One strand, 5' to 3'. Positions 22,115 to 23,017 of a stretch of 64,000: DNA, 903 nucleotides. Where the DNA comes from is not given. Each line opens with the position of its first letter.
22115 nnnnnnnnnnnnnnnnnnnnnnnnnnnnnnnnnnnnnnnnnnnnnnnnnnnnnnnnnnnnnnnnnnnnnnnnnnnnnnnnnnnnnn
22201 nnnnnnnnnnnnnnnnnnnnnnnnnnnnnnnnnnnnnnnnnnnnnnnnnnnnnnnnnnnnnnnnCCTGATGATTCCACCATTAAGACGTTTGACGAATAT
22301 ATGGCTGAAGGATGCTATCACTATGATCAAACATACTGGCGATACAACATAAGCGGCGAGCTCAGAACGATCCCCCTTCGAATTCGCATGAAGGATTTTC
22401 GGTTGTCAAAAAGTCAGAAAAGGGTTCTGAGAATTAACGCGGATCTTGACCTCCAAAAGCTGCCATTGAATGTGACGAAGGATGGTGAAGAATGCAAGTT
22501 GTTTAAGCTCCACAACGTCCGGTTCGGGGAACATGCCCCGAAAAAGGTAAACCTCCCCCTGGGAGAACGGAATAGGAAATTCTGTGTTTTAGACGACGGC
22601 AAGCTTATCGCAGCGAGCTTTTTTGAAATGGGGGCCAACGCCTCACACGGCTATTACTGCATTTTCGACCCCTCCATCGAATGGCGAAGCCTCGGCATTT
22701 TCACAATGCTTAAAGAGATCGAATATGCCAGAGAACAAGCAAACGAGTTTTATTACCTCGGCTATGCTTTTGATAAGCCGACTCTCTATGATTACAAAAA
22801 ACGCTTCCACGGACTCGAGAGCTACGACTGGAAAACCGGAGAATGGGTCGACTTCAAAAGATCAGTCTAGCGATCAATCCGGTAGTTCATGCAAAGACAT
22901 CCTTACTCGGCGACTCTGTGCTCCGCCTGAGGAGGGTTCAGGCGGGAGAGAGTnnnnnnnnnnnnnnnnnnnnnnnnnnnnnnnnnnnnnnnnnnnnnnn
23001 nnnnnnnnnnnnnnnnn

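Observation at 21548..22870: N-end-rule-type aminoacyl-tRNA-protein transferase homologue with a novel N-terminal half, inside a defence island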

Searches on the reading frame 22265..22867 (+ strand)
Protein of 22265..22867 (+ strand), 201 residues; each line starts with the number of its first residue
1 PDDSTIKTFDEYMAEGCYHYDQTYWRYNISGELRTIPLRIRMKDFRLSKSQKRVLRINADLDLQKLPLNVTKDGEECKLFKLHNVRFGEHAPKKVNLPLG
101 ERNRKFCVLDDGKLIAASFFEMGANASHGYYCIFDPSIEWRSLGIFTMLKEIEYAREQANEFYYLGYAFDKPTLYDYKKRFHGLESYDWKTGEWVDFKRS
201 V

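Call 45: find_related_loci(query=A3, collection=genome_contigs, flank=10000)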
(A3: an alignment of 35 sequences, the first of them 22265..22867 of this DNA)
Query A3 (201 aa) in genome_contigs; peptide patterns used: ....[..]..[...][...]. (x = any residue, [..] = any of these).
353 stretches matched a pattern; 339 encode a relative of the query (tblastn E <= 1e-3); the best 80 are kept; 80 distinct loci.
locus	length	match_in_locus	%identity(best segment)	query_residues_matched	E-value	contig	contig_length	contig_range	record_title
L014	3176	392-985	57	2-199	1e-73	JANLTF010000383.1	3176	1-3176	MAG: Acidobacteriota bacterium isolate OTE_25_metabat_238 OTE_25_k141_255088, whole genome shotgun sequence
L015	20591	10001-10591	52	3-199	3e-64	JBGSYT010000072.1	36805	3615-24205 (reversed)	MAG: Pyrinomonadaceae bacterium isolate JTS-RE97 k141_5925831, whole genome shotgun sequence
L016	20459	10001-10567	48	9-199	2e-56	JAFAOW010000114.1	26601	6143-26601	MAG: Acidobacteriota bacterium isolate CP_BM_ER_22 BM_ER_k147_6390106, whole genome shotgun sequence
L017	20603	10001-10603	45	2-194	6e-48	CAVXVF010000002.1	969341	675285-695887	MAG: Blastocatellia bacterium isolate MFD04651.bin.2.179 genome assembly, contig: contig_1586, whole genome shotgun sequ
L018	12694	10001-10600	44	10-201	2e-47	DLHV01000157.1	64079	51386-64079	MAG TPA_asm: Chloracidobacterium sp. UBA7659 UBA7659_contig_215, whole genome shotgun sequence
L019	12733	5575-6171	43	10-200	4e-47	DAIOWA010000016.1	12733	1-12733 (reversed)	MAG TPA_asm: Pyrinomonadaceae bacterium isolate CTOTU26047 NODE_614_length_12733_cov_3.317558, whole genome shotgun sequ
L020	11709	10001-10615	43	2-198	2e-46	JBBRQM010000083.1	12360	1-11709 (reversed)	MAG: Pyrinomonadales bacterium isolate metawrap_la1_44 W_la1_44_k141_653172L_12360_cov_13.1480, whole genome shotgun seq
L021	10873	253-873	41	3-201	2e-46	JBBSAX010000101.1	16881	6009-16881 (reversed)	MAG: Pyrinomonadales bacterium isolate La6_metabat2.050 La6_metabat2.050_K_1944442_L_16881_cov_22.0125, whole genome sho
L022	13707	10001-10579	46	10-194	2e-46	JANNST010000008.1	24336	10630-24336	MAG: Chloracidobacterium sp. isolate SOY_31_metabat_163 SOY_31_k141_966957, whole genome shotgun sequence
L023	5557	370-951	47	9-194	1e-46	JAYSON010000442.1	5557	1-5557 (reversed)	MAG: Chloracidobacterium sp. isolate GFS_11198 GFS_11198_441, whole genome shotgun sequence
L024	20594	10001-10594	44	7-198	3e-46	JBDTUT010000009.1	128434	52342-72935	MAG: Acidobacteriota bacterium isolate cluster3_bin.50 NODE_185_length_128434_cov_16.651672, whole genome shotgun sequen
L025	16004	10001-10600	42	10-201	3e-46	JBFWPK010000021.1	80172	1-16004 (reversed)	MAG: Pyrinomonadaceae bacterium isolate CA_2019_TPBF_158 NODE_2526_length_80172_cov_19.531139_TPBF, whole genome shotgun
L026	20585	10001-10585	46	8-195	7e-46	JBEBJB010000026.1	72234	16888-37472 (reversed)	MAG: Pyrinomonadaceae bacterium isolate SF1_8 NODE_150_length_72234_cov_7.250752, whole genome shotgun sequence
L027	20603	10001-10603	44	2-194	7e-46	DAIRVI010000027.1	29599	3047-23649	MAG TPA_asm: Pyrinomonadaceae bacterium isolate CTOTU26086 NODE_471_length_29599_cov_10.074228, whole genome shotgun seq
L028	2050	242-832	45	10-198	6e-46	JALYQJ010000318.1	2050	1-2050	MAG: Acidobacteriota bacterium isolate MDV bin60 SD1454-56_k127_46149, whole genome shotgun sequence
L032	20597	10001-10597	43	2-195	5e-45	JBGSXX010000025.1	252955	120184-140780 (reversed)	MAG: Pyrinomonadaceae bacterium isolate JTS-RE77 k141_1989345, whole genome shotgun sequence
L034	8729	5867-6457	44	10-198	5e-45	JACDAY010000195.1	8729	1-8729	MAG: Blastocatellia bacterium isolate MGR_bin268 SD2897-2912_k127_8042419, whole genome shotgun sequence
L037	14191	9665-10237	42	9-194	9e-45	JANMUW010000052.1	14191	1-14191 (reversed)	MAG: Acidobacteriota bacterium isolate SOY_1_B_metabat.193 SOY_1_B_k141_1568818, whole genome shotgun sequence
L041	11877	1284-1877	43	9-198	1e-44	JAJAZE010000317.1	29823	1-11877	MAG: Pyrinomonadaceae bacterium isolate CAN_BIN29 c_000000095740, whole genome shotgun sequence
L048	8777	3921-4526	43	2-195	4e-44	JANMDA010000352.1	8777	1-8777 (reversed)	MAG: Chloracidobacterium sp. isolate OTE_75_metabat_215 OTE_75_k141_3107414, whole genome shotgun sequence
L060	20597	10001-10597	42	5-195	2e-43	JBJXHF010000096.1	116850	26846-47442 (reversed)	MAG: Pyrinomonadaceae bacterium isolate F1F2.bin.113 k127_5999700, whole genome shotgun sequence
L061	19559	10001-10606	40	5-198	2e-43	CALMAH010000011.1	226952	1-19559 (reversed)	MAG TPA_asm: uncultured Acidobacteria bacterium isolate SRR2107179_bin.92_CONCOCT_v1.1_MAG genome assembly, contig: ERZ7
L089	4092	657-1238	42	9-194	2e-42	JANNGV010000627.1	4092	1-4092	MAG: Chloracidobacterium sp. isolate SOY_6_C_metabat_362 SOY_6_C_k141_3574281, whole genome shotgun sequence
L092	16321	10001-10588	43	10-197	2e-42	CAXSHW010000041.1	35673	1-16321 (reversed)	MAG: uncultured Pyrinomonadaceae bacterium isolate private_X4_metawrap_bin.3 genome assembly, contig: private_X4_metawra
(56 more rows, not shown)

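Call 54: search_protein_families(library=phrogs, proteins=[window:22265-22867:+], max_evalue=0.01)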
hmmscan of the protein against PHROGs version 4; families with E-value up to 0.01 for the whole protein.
window:22265-22867:+ (201 aa): 0 families

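Call 58: search_solved_structures(query=A3, max_evalue=0.01, show_alignments=3)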
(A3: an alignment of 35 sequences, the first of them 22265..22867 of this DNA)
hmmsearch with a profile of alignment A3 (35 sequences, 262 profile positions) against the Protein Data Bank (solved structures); distinct sequences matched with E-value up to 0.01: 6.
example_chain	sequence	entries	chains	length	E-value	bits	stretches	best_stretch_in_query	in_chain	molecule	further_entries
8tzv_A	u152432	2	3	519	1.4e-21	80.2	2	151-239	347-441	Isoform ATE1-2 of Arginyl-tRNA--protein transferase 1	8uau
7wfx_A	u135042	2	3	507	1e-20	77.4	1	98-224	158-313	Arginyltransferase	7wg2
7wg1_A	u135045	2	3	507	1e-20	77.4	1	98-224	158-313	Arginyltransferase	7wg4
8e3s_A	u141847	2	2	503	9.2e-18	67.7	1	99-223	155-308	Arginyl-tRNA--protein transferase 1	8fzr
8j6v_A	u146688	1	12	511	9.4e-18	67.6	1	99-223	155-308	arginyltransferase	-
7tif_A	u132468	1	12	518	1e-17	67.6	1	99-223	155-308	Arginyl-tRNA--protein transferase 1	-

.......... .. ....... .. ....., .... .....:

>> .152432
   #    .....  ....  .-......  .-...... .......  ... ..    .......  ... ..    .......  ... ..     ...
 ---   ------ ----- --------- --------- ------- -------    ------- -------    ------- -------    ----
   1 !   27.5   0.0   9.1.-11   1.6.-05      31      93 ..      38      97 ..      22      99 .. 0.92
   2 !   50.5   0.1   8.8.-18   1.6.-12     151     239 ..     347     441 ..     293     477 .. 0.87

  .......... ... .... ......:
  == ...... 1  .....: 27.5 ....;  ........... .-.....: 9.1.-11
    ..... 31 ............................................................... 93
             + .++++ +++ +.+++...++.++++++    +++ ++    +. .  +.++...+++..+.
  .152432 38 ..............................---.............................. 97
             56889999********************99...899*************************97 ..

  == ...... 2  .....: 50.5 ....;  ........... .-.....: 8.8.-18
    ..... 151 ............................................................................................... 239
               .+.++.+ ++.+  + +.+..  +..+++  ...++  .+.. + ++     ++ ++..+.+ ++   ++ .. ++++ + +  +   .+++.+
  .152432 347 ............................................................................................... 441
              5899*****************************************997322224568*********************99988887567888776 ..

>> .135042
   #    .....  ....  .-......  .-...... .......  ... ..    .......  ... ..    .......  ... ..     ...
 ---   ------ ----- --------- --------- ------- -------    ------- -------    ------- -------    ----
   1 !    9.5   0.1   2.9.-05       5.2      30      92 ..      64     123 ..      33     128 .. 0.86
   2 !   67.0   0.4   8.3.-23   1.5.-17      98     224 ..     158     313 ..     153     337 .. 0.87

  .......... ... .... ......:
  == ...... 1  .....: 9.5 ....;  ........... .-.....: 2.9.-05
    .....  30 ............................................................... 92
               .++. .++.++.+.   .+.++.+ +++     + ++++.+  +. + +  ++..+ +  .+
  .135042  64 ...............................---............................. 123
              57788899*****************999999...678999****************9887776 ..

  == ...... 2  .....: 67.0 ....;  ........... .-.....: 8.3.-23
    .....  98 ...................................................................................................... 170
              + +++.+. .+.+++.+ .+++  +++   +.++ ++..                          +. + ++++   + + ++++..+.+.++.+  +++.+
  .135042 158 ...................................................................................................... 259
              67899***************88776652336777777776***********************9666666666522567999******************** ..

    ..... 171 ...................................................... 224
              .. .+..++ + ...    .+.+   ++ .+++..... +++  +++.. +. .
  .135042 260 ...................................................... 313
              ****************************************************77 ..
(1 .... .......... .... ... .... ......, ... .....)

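Call 90: search_protein_families(library=pfam, proteins=[L034:4772-5671:+, L025:8328-9035:+, L089:2646-4034:-, L041:3513-4697:+, L037:9242-9538:+, L089:2104-2649:+, L092:12174-12731:-, L060:7634-8233:-, L061:6327-6776:+, L048:5972-7507:-], max_evalue=0.001)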
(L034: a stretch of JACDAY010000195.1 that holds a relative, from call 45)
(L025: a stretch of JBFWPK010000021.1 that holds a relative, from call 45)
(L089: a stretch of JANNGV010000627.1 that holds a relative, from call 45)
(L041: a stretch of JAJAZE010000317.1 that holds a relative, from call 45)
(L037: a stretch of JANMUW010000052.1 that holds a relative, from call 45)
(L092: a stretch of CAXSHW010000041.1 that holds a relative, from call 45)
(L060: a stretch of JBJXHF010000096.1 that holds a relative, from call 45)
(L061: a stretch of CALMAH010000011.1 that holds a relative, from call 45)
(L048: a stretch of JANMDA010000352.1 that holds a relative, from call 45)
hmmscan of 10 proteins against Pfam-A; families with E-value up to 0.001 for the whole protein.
L034:4772-5671:+ (299 aa): 1 family
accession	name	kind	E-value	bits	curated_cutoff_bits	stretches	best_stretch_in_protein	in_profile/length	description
PF00174.25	Oxidored_molyb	-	5.5e-29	101.4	24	1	134-288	7-169/169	Oxidoreductase molybdopterin binding domain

L025:8328-9035:+ (235 aa): 1 family
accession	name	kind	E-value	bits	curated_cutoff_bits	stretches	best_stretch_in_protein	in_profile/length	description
PF01292.26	Ni_hydr_CYTB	-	1.5e-16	61.1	30.1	1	9-212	2-179/179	Prokaryotic cytochrome b561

L089:2646-4034:- (462 aa): 1 family
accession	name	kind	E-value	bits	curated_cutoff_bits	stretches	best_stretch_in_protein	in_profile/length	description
PF00875.24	DNA_photolyase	-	2.1e-09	38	26.6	1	22-182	1-162/164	DNA photolyase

L041:3513-4697:+ (394 aa): 1 family
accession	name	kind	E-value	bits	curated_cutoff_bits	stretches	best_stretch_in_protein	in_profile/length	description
PF09992.14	NAGPA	-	8e-34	117.7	25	1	202-389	5-169/169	Phosphodiester glycosidase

L037:9242-9538:+ (98 aa): 1 family
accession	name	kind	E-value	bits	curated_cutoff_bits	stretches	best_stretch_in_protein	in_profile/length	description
PF04362.19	Iron_traffic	-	4.3e-18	65.3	27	1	9-85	5-81/88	Bacterial Fe(2+) trafficking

L089:2104-2649:+ (181 aa): 0 families

L092:12174-12731:- (185 aa): 0 families

L060:7634-8233:- (199 aa): 2 families
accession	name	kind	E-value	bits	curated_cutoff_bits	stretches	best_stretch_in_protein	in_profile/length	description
PF01641.26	SelR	-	5.9e-50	168.5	24.9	1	79-192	1-115/116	SelR domain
PF24046.1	At4g08330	-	0.00011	22.6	27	1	144-178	65-99/129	At4g08330 beta-tent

L061:6327-6776:+ (149 aa): 3 families
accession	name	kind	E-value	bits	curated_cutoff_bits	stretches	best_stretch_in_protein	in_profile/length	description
PF00578.27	AhpC-TSA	-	6e-40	136.5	26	1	3-125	1-123/124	AhpC/TSA family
PF08534.16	Redoxin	-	2.7e-27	95.8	26.6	1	4-131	3-136/148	Redoxin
PF13911.12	AhpC-TSA_2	-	2.1e-05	25.3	27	1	55-106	7-58/114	AhpC/TSA antioxidant enzyme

L048:5972-7507:- (511 aa): 7 families
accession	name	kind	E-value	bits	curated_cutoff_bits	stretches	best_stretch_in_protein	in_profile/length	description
PF01494.25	FAD_binding_3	-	1.1e-85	288.4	22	1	6-346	2-348/349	FAD binding domain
PF01266.30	DAO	-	5e-08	33.3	27.9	1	7-38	1-33/353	FAD dependent oxidoreductase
PF07992.20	Pyr_redox_2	-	1.7e-07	31.4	26.1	1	7-167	2-110/291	Pyridine nucleotide-disulphide oxidoreductase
PF13450.12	NAD_binding_8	-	2.4e-05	25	21.9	1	10-39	1-30/68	NAD(P)-binding Rossmann-like domain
PF00070.33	Pyr_redox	-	4.7e-05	24.3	22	0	8-39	2-33/82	Pyridine nucleotide-disulphide oxidoreductase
PF00890.30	FAD_binding_2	-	7.9e-05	22.5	20.4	0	7-44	1-41/414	FAD binding domain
PF13738.12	Pyr_redox_3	-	9.4e-05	22.2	30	1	9-40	1-33/305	Pyridine nucleotide-disulphide oxidoreductase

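Call 92: search_protein_families(library=pfam, proteins=[L032:1218-4034:-, L032:4048-4968:-, L032:4965-8033:-, L032:8058-8486:-, L032:10679-11197:+, L032:11678-12403:-, L032:14382-15239:+, L032:15456-16226:-, L032:16196-20548:-, L032:13450-13923:-], max_evalue=0.001)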
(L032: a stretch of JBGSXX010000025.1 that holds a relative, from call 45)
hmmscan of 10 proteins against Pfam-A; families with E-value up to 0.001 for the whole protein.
L032:1218-4034:- (938 aa): 1 family
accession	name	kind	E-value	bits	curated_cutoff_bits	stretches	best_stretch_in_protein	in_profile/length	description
PF01555.25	N6_N4_Mtase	-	2.6e-31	109.7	26.7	1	159-490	1-217/221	DNA methylase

L032:4048-4968:- (306 aa): 0 families

L032:4965-8033:- (1022 aa): 2 families
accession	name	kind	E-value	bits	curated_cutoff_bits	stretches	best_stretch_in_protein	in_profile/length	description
PF04851.21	ResIII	-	8.6e-10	39.2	22.5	1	164-371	21-163/164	Type III restriction enzyme, res subunit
PF19778.5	RE_endonuc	-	2.5e-05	24.5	23.4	1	883-959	7-77/108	Endonuclease domain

L032:8058-8486:- (142 aa): 0 families

L032:10679-11197:+ (172 aa): 1 family
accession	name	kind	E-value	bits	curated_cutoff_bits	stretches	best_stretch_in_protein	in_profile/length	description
PF06941.18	NT5C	-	2.2e-14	54.2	24.8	1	55-152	60-152/180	5' nucleotidase, deoxy (Pyrimidine), cytosolic type C protein (NT5C)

L032:11678-12403:- (241 aa): 0 families

L032:14382-15239:+ (285 aa): 1 family
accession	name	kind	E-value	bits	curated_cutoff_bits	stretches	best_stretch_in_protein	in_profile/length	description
PF03544.19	TonB_C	-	6.5e-14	52.6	24.6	1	209-283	2-78/79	Gram-negative bacterial TonB protein C-terminal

L032:15456-16226:- (256 aa): 0 families

L032:16196-20548:- (1450 aa): 1 family
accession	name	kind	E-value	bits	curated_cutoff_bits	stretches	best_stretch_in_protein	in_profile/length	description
PF05593.20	RHS_repeat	-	2.3e-09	37.8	22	1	717-753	1-37/38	RHS Repeat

L032:13450-13923:- (157 aa): 0 families
